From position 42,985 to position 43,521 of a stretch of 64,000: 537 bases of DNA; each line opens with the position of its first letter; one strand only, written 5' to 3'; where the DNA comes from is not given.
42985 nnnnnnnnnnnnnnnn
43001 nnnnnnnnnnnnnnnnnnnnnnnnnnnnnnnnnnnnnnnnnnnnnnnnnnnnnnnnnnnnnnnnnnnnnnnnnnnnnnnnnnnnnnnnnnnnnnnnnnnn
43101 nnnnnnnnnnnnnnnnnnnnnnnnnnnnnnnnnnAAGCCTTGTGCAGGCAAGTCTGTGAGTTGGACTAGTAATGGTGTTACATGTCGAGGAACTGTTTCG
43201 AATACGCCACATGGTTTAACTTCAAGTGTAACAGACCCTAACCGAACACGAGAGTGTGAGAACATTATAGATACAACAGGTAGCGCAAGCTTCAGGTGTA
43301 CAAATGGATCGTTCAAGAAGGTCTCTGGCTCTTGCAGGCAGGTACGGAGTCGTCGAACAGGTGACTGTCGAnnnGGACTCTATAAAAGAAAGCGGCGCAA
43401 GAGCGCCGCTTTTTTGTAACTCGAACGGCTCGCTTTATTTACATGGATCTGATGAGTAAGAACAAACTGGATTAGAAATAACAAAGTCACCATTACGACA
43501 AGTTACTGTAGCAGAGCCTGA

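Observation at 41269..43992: Novel ~65-aa cysteine-rich extracellular repeat module (C-x3-[VM]-[ST]-W-x3-6-C ... HG ... C ... C-x-NG ... C) present in 2, 3 and 1 copies in family members E, F and G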

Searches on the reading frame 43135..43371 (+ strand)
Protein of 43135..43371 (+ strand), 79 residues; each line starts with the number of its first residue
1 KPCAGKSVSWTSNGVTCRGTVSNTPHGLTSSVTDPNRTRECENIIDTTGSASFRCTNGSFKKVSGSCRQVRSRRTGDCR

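Call 17: search_solved_structures(query=A1, max_evalue=10)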
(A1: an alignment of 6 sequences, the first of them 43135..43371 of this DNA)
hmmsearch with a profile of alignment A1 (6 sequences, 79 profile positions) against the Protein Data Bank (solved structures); distinct sequences matched with E-value up to 10: 13.
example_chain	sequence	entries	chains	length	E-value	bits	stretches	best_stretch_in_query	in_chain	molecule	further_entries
3sw0_X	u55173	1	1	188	0.32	14.8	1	40-61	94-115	Complement factor H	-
7wki_A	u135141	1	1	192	0.4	14.5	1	40-61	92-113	Complement factor H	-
2m70_A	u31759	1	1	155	0.42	14.5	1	22-71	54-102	Poly(A)-binding protein 1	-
4muc_A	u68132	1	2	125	0.53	14.2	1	40-61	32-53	Complement factor H-related protein 1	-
3zd1_A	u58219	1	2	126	0.69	13.8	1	40-61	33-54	COMPLEMENT FACTOR H-RELATED PROTEIN 2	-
9n1z_B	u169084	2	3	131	0.74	13.7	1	40-61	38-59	Complement factor H-related protein 2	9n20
5nbq_D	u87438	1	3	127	0.89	13.4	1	40-61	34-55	Complement factor H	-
2g7i_A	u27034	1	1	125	0.93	13.4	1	40-61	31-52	Complement factor H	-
2bzm_A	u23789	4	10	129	0.99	13.3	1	40-61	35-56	COMPLEMENT FACTOR H | HF protein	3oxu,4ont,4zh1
3kzj_A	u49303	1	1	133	1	13.2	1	40-61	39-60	Complement factor H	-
3r62_A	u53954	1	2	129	1.1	13.2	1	40-61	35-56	Complement factor H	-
5o35_C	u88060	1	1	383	4.9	11.1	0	40-61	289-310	Complement factor H,Complement factor H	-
5o32_C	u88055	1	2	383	5.5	10.9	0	40-61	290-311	Complement factor H,Complement factor H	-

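Call 18: search_protein_representatives(alignment_id=A1)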
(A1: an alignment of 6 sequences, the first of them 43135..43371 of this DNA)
Query: 6 sequences, 79 profile positions. Proteins with E-value up to 0.001 (for the whole library): 236; up to 1e-10: 92; up to 1e-30: 15. The best 150 are listed.
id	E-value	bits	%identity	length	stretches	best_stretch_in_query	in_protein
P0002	8.3e-71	250.7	-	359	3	1-79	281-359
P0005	8.7e-70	247.4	-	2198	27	3-69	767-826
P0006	6.9e-61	218.9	-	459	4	2-79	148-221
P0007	8.6e-58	209.0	-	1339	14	2-68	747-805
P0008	3.3e-49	181.5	-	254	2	1-79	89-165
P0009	4.0e-39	149.2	-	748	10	2-68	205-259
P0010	6.2e-38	145.4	-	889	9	2-68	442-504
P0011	2.9e-37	143.2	-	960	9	2-68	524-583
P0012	1.4e-35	137.8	-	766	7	2-68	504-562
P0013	5.1e-35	136.0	-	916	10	2-70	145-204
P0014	1.5e-34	134.6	-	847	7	2-70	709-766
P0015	1.8e-34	134.3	-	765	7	2-69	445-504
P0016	2.6e-34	133.8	-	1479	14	2-70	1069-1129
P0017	9.3e-34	132.0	-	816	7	4-69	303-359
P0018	2.0e-32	127.7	-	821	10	2-71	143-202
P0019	2.0e-29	118.1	-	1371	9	4-68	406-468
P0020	3.2e-28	114.3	-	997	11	2-61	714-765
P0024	1.6e-26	108.8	-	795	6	2-66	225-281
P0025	2.2e-26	108.3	-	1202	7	1-68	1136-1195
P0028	4.3e-25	104.2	-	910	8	2-68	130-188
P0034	1.0e-22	96.6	-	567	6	2-68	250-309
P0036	2.2e-22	95.5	-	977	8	2-69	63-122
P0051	1.2e-17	80.3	-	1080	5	2-68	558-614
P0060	5.7e-16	75.0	-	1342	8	2-71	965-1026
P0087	2.2e-12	63.5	-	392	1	2-79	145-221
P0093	3.1e-11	59.8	-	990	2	1-77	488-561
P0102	3.7e-10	56.4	-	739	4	2-72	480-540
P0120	2.7e-08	50.4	-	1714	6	2-72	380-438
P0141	2.4e-07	47.3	-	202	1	2-78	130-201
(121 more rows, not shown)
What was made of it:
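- Family size: 236 clusters at E<=1e-3, 92 at <=1e-10 and 15 at <=1e-30 among 1.84e9 representatives, with up to 27 matched stretches per protein (call 18). Database-wide E-values go down to 1e-70 (call 18).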

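Call 19: search_protein_families(library=pfam, proteins=[P0005, P0006, P0007, P0009, P0010, P0012, P0019, P0025], max_evalue=0.01)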
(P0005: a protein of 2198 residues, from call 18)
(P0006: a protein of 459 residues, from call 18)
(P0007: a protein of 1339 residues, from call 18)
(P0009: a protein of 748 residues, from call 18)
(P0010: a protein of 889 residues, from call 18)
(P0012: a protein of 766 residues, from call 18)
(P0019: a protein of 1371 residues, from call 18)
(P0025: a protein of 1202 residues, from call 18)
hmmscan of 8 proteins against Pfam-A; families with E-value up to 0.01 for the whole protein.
P0005 (2198 aa): 4 families
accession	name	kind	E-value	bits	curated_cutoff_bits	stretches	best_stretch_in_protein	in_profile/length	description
PF25390.1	WD40_RLD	-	1.3e-45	156.7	150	2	1989-2184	91-287/363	RCC1-like domain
PF13540.12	RCC1_2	-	6.6e-31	105.7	22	4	1917-1944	2-29/30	Regulator of chromosome condensation (RCC1) repeat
PF00415.24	RCC1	-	4.7e-21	75.6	21.7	2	2006-2051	2-49/50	Regulator of chromosome condensation (RCC1) repeat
PF25384.1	Alsin_RLD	-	2.2e-06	27.7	100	1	1972-2078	208-316/405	Alsin RCC1-like domain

P0006 (459 aa): 5 families
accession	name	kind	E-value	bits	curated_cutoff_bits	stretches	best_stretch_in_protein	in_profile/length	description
PF23991.1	DUF7310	-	1.5e-05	25.8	40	1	72-134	16-77/83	Coiled-coil region of unknown function (DUF7310)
PF04513.17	Baculo_PEP_C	-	0.00053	20.5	38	1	38-125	35-109/140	Baculovirus polyhedron envelope protein, PEP, C terminus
PF07902.16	Gp58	-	0.0029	16.4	34.5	1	38-131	235-325/594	gp58-like protein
PF10779.14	XhlA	-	0.0047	17.5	34.7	0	93-136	3-46/67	Haemolysin XhlA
PF07889.17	DUF1664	-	0.0091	16.5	34.6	0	54-135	40-121/124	Protein of unknown function (DUF1664)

P0007 (1339 aa): 0 families

P0009 (748 aa): 0 families

P0010 (889 aa): 0 families

P0012 (766 aa): 2 families
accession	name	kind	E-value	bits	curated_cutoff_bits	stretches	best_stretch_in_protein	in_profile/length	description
PF07963.17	N_methyl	-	0.0056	16.7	21.2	1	3-21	3-21/27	Prokaryotic N-terminal methylation motif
PF08334.16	T2SSG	-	0.0089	16.5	21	0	34-65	6-37/108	Type II secretion system (T2SS), protein G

P0019 (1371 aa): 7 families
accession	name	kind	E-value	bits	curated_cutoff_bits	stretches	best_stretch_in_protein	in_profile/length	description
PF07591.16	PT-HINT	-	4.1e-13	50.2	27.7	1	1220-1345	1-129/137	Pretoxin HINT domain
PF14890.11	Intein_splicing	-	7.1e-07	29.6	35.8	1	1307-1341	117-151/155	Intein splicing domain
PF07963.17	N_methyl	-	9e-07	28.7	21.2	1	23-47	3-27/27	Prokaryotic N-terminal methylation motif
PF05203.21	Hom_end_hint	-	4.8e-06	27.2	32.1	1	1214-1285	1-77/228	Hom_end-associated Hint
PF01079.26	Hint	-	0.0004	20.5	29.7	1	1212-1257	11-53/213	Hint module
PF14623.11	Vint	-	0.0036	17.5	27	1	1213-1281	1-62/166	Hint-domain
PF13403.11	Hint_2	-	0.0079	17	28.4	0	1214-1244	2-31/147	Hint domain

P0025 (1202 aa): 1 family
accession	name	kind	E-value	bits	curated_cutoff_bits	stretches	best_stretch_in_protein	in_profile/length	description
PF04885.19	Stig1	-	0.002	19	24.1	1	224-277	33-83/85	Stigma-specific STIG1-like protein family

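Call 20: search_protein_families(library=ncbifam, proteins=[P0005, P0007, P0009, P0012, P0019], max_evalue=0.1)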
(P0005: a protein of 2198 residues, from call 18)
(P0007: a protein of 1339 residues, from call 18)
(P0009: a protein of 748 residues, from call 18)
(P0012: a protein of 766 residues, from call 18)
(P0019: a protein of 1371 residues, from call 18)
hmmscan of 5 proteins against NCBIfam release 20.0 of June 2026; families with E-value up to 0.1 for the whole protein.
P0005 (2198 aa): 0 families

P0007 (1339 aa): 1 family
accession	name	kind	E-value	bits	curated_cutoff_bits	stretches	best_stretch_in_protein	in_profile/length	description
TIGR04241.1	adenoE3CR1rpt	equivalog_domain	2.4e-09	37.4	37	0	928-953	7-32/81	membrane glycoprotein E3 CR1-alpha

P0009 (748 aa): 1 family
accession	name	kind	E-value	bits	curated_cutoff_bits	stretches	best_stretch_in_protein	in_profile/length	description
NF041913.1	HVO_2142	equivalog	0.08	12.8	90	0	117-132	27-42/48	HVO_2142 family zinc finger protein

P0012 (766 aa): 3 families
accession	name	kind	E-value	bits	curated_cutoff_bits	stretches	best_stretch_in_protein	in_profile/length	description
TIGR01710.1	typeII_sec_gspG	equivalog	8.9e-08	32.2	88.85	1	6-65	2-61/134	type II secretion system major pseudopilin GspG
TIGR01708.2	typeII_sec_gspH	equivalog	0.00014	21.9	80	1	7-59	4-57/169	type II secretion system minor pseudopilin GspH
TIGR02532.1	IV_pilin_GFxxxE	domain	0.0039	17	16.3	1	5-21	2-18/24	prepilin-type N-terminal cleavage/methylation domain-containing protein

P0019 (1371 aa): 11 families
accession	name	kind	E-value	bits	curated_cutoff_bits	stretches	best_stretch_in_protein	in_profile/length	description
TIGR02532.1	IV_pilin_GFxxxE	domain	4.3e-06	26.3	16.3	1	25-47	2-24/24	prepilin-type N-terminal cleavage/methylation domain-containing protein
TIGR01710.1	typeII_sec_gspG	equivalog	1.6e-05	25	88.85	1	25-84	1-60/134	type II secretion system major pseudopilin GspG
TIGR01443.1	intein_Cterm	domain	2.4e-05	24.4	15.6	1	1325-1341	2-19/24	intein C-terminal splicing region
TIGR01708.2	typeII_sec_gspH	equivalog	2.6e-05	24.3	80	1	24-74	1-51/169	type II secretion system minor pseudopilin GspH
NF011302.0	PRK14714.1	equivalog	0.00082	17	1791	1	1248-1344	988-1099/1350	DNA-directed DNA polymerase II large subunit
NF007800.0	PRK10506.1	equivalog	0.001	19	158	1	23-82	7-66/163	prepilin peptidase-dependent protein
NF007862.0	PRK10574.1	equivalog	0.0012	19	138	1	23-70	3-47/145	prepilin peptidase-dependent pilin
TIGR02596.1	TIGR02596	subfamily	0.011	15.9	70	1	27-82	1-56/196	Verru_Chthon cassette protein D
NF052663.1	RtcB_rel_intein2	exception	0.013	14.3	1050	1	1213-1304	77-171/626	intein-containing RctB family protein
NF040999.1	pilin_ComGC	equivalog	0.018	15.2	75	1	25-59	2-33/84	competence type IV pilus major pilin ComGC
NF007848.0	PRK10557.1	equivalog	0.066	12.5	120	0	19-80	5-66/192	prepilin peptidase-dependent protein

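Call 30: predict_structure(alignment_id=A2)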
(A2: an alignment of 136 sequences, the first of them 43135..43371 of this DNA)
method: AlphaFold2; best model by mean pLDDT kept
length: 79 residues; sequences in the alignment: 136
mean_pLDDT: 81.4   pTM: 0.62
mean pLDDT of the five models: 81.4, 80.9, 80.4, 79.3, 79.1
residues with pLDDT >= 90: 34; 70-90: 25; 50-70: 20; < 50: 0
segments of 3 or more residues with pLDDT < 50: none
pLDDT, mean of each block of 10 residues (from residue 1): 91 87 93 70 69 93 87 58
secondary structure, 60 per line:
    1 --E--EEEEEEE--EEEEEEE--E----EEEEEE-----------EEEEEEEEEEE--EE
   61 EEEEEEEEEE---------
elements in order: E6-12 E15-21 E29-34 E46-56 E59-70
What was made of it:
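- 43135..43371 (+): Module F3 (aa 283-361), six Cys, terminal class ending C-R. AlphaFold model with pLDDT 81 and five strands (call 30).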

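Call 36: fold_search(model_id=the predicted structure, library=pdb)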
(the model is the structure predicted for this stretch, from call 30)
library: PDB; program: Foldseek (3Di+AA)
matches with E <= 10: 277; with E <= 0.001: 0
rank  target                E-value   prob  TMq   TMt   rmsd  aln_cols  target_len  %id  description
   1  1roa                  9.0e-01  0.16  0.31  0.23  12.8        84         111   10  Structure of human cystatin D (released 2004-05-18)
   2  9dqd_B                1.1e+00  0.20  0.32  0.04  10.8        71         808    8  cryo-EM structure of human Cereblon/DDB1 in complex with a non-traditional CRBN binder (released 2024-12-25)
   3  4a0a_A                1.2e+00  0.18  0.30  0.04  10.0        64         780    9  Structure of hsDDB1-drDDB2 bound to a 16 bp CPD-duplex (pyrimidine at D-1 position) at 3.6 A resolution (CPD 3) (released 2011-11-30)
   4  9sai_A                1.4e+00  0.14  0.30  0.04  11.2        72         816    8  Ternary PROTAC-mediated complex consisting of Cereblon, DDB1 and BRD4-BD1, non-covalently linked by JQ1-AcN (released 2025-10-29)
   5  6roa_A                1.5e+00  0.23  0.38  0.29   9.7        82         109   10  Crystal structure of V57G mutant of human cystatin C (released 2019-08-07)
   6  9lu1_S                1.5e+00  0.14  0.32  0.03  10.9        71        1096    8  protein structure of DDB1-DDA1-DET1-Ube2e2 bound to COP1 dimer (released 2026-01-28)
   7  8zsw                  1.6e+00  0.16  0.33  0.03  10.8        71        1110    8  Crystal Structure of Human DDB1, a Component of the E3 Ubiquitin Ligase Complex (released 2025-06-11)
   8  8u15_E                1.6e+00  0.15  0.32  0.04  10.7        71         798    8  The ternary complex structure of DDB1-CRBN-SALL4(ZF1,2)-short bound to CC-220 (released 2023-12-27)
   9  8u16_B                1.6e+00  0.15  0.32  0.04  10.7        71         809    8  The ternary complex structure of DDB1-CRBN-SALL4(ZF1,2)-short bound to Pomalidomide (released 2023-12-27)
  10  8tnp_A                1.9e+00  0.14  0.32  0.05  10.7        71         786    8  Cryo-EM structure of DDB1dB:CRBN:Pomalidomide:SD40 (released 2024-03-13)
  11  9djt_B                1.9e+00  0.14  0.32  0.04  10.7        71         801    8  Ternary complex structure of Cereblon-DDB1 bound to WIZ(ZF7) and the molecular glue WIZ-5 (released 2024-11-27)
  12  9saf_A                1.9e+00  0.13  0.32  0.04  10.8        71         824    8  Ternary PROTAC-mediated complex of BRD4-BD1/CRBN/DDB1 and JQ1-AcQ bifunctional degrader (released 2025-10-01)
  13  5ohm_J                1.9e+00  0.06  0.22  0.20  12.4        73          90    8  K33-specific affimer bound to K33 diUb (released 2017-10-04)
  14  8uso_B                2.0e+00  0.12  0.32  0.07  12.2        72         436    4  Full-length human CaMKII delta holoenzyme (released 2024-03-27)
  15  8tzx_B                2.0e+00  0.12  0.31  0.04  10.7        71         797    8  Ternary complex structure of Cereblon-DDB1 bound to WIZ(ZF7) and the molecular glue dWIZ-1 (released 2024-07-10)
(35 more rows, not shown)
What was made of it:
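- On Sushi/CCP/SCR (PF00084): Foldseek finds nothing (call 36).
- Tried and rejected: Foldseek against the PDB: nothing below E 0.9 (call 36).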

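Call 37: find_homologous_proteins(query=A2, max_evalue=0.00001)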
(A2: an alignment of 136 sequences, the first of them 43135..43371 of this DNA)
Query A2 (136 sequences): 536 candidates shared short words with the query, none scored E <= 0.00001.

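Call 38: list_cluster_members(proteins=[P0005, P0007, P0009, P0012, P0019, P0020, P0025, P0087, P0141, P0034])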
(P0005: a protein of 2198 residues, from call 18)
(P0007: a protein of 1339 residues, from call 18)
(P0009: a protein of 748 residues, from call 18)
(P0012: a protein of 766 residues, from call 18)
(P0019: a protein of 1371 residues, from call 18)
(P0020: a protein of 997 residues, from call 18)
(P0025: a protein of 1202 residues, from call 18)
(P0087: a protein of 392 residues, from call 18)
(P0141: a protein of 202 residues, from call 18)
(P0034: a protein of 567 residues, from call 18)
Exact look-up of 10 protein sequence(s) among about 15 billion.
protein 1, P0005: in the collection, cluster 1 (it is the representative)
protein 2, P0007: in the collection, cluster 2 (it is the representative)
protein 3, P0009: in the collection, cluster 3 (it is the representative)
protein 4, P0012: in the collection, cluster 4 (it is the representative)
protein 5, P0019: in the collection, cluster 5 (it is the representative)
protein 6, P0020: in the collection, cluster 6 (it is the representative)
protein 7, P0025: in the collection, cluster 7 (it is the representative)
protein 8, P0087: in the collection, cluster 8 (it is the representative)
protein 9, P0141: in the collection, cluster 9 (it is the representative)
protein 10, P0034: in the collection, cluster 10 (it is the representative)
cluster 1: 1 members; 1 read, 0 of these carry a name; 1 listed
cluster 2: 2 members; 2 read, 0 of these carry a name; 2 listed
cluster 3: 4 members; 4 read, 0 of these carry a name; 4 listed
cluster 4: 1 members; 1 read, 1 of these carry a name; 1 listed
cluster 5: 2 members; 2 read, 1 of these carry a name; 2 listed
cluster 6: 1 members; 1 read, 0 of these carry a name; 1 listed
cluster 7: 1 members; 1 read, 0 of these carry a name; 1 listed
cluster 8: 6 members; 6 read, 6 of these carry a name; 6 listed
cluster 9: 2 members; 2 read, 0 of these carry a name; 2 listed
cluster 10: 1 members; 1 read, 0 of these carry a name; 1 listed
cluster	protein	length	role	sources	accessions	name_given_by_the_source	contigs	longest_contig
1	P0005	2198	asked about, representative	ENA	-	-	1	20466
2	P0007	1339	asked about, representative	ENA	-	-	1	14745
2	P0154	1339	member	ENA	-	-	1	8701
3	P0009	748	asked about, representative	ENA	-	-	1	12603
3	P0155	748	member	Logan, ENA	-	-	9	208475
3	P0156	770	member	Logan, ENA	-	-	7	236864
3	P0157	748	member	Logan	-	-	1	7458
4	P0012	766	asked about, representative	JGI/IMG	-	type II secretory pathway pseudopilin PulG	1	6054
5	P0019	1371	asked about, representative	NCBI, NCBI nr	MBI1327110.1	MAG: prepilin-type N-terminal cleavage/methylation domain-containing protein ... | prepilin-type N-terminal cleavage/methylation domain-containing protein ...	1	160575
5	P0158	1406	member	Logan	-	-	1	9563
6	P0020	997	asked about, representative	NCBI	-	-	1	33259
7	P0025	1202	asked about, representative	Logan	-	-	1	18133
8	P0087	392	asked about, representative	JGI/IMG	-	hypothetical protein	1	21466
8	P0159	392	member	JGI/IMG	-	hypothetical protein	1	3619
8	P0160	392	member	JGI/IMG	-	hypothetical protein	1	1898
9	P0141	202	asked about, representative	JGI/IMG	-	-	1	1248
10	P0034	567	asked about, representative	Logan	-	-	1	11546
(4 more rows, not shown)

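Call 44: search_dna_similar(query=P0005, collection=plasmids, mode=protein, max_evalue=0.001, max_rows=15)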
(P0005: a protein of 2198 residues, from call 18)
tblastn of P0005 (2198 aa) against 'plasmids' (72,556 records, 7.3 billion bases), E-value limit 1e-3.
Records with a match: 85; places in all: 243; records where one place covers at least 80% of the query: 0.
Best place of each record, by identity: <60% 85.
By first word of the organism name: Thermus 11; Sinorhizobium 8; Clostridioides 7; Monoglobus 6; Rhodococcus 5; Hymenobacter 5; Bacillus 5; Deinococcus 4; Paenibacillus 4; Streptomyces 3; and 24 more.
By predicted mobility (MOB-suite, as given by PLSDB): non-mobilizable 68; mobilizable 9; conjugative 8.
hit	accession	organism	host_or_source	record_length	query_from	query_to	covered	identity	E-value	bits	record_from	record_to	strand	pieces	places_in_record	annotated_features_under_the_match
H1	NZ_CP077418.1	Rhodococcus qingshengii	pure culture,oil-contaminated water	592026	1801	2186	18%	32.5%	1e-30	141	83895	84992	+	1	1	cutinase family protein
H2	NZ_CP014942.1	Rhodococcus sp. BH4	cell culture,sludge of membrane ...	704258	1801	2186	18%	32.5%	1e-30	141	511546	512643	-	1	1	cutinase family protein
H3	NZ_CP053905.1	Hymenobacter sp. BRD67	cell culture,soil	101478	1811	2179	17%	33.3%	3e-13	160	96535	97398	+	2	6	RCC1 domain-containing protein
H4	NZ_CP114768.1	Hymenobacter canadensis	whole organism,lake water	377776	1814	2186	17%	32.5%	5e-18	174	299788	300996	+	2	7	none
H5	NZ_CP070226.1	Sandaracinus amylolyticus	soil sample,soil sample collection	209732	1815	2180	17%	32.5%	1e-24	121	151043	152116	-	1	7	none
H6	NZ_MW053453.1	Sandaracinus sp.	-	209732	1815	2180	17%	32.5%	1e-24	121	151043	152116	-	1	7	none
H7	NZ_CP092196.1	Deinococcus sp. KNUC1210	Setaria viridis,cell ...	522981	1823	2186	17%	32.5%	2e-25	124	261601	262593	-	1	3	hypothetical protein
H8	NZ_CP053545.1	Paenarthrobacter sp. YJN-5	cell culture,soil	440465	1809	2198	18%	28.9%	7e-27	128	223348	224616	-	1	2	chromosome condensation regulator RCC1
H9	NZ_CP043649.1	Hymenobacter sp. NBH84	pure culture,soil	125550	1808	2192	18%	28.8%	1e-16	95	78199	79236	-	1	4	T9SS type A sorting domain-containing protein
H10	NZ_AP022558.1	Geobacillus subterraneus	-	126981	1823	2186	17%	30.3%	9e-26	125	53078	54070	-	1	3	hypothetical protein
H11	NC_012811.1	Methylorubrum extorquens AM1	-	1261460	1821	2187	17%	29.9%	7e-15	89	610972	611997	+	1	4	none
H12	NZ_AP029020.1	Acidovorax sp. DW039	Lemna minor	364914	1823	2174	16%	31.2%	7e-17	96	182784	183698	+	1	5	IPTL-CTERM sorting domain-containing protein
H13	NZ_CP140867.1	Rhizobium leguminosarum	Trifolium pratense,whole organism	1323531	1859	2198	15%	32.2%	9e-27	128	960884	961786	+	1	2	record has no annotation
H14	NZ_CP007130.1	Gemmatirosa kalamazoonensis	-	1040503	1847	2186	15%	31.6%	1e-24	121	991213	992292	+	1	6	record has no annotation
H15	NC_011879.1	Pseudarthrobacter chlorophenolicus A6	-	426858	1819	2178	16%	28.6%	3e-19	103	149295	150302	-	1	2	chromosome condensation regulator RCC1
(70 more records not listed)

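Call 45: search_dna_similar(query=P0009, collection=phages, mode=protein, max_evalue=0.001, max_rows=15)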
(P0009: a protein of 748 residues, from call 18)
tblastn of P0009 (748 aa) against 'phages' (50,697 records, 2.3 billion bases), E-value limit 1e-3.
No match.
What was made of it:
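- Tried and rejected: Phage and plasmid records by tblastn: phage records gave no match, and plasmid hits covered only the RCC1 part of P0005 (calls 44, 45).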

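Call 51: search_protein_families(library=pfam, alignment_id=A2, max_evalue=10)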
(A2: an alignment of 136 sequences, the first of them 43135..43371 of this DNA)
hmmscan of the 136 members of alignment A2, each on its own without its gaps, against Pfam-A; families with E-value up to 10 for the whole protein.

A. member 1, window:43135-43371:+ (79 aa): 0 families

B. families by the number of members that match (of 136 scanned): 32 families (the first 25 are shown)
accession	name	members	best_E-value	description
PF05229.21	SCPU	9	0.01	Spore Coat Protein U domain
PF25117.1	Agd3_C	2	0.043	Agd3 C-terminal domain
PF03436.18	DUF281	2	0.044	Domain of unknown function (DUF281)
PF03811.18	Zn_ribbon_InsA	1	0.014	InsA N-terminal domain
PF12985.13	DUF3869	1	0.02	Domain of unknown function (DUF3869)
PF00084.26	Sushi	1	0.021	Sushi repeat (SCR repeat)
PF25599.1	Ephrin_CRD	1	0.023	Ephrin cysteine rich domain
PF08669.17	GCV_T_C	1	0.027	Glycine cleavage T-protein C-terminal barrel domain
PF17803.7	Cadherin_4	1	0.027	Bacterial cadherin-like domain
PF11278.13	DUF3079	1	0.029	Protein of unknown function (DUF3079)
PF16823.10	tPilZ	1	0.04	Atypical PilZ domain, cyclic di-GMP receptor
PF12587.13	DUF3761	1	0.052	Protein of unknown function (DUF3761)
PF20398.3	DUF6691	1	0.061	Family of unknown function (DUF6691)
PF22110.2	TFIIIA_zf-C2H2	1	0.072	TFIIIA, beta-beta-alpha zinc finger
PF08015.16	Pheromone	1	0.077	Fungal mating-type pheromone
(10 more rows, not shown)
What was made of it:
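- On Sushi/CCP/SCR (PF00084): 1 of 136 modules hits at E 0.021 (call 51).
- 9 of 136 modules give weak hits to Pfam SCPU (best E 0.01), and one each to Sushi and to the Ephrin cysteine-rich domain (call 51).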
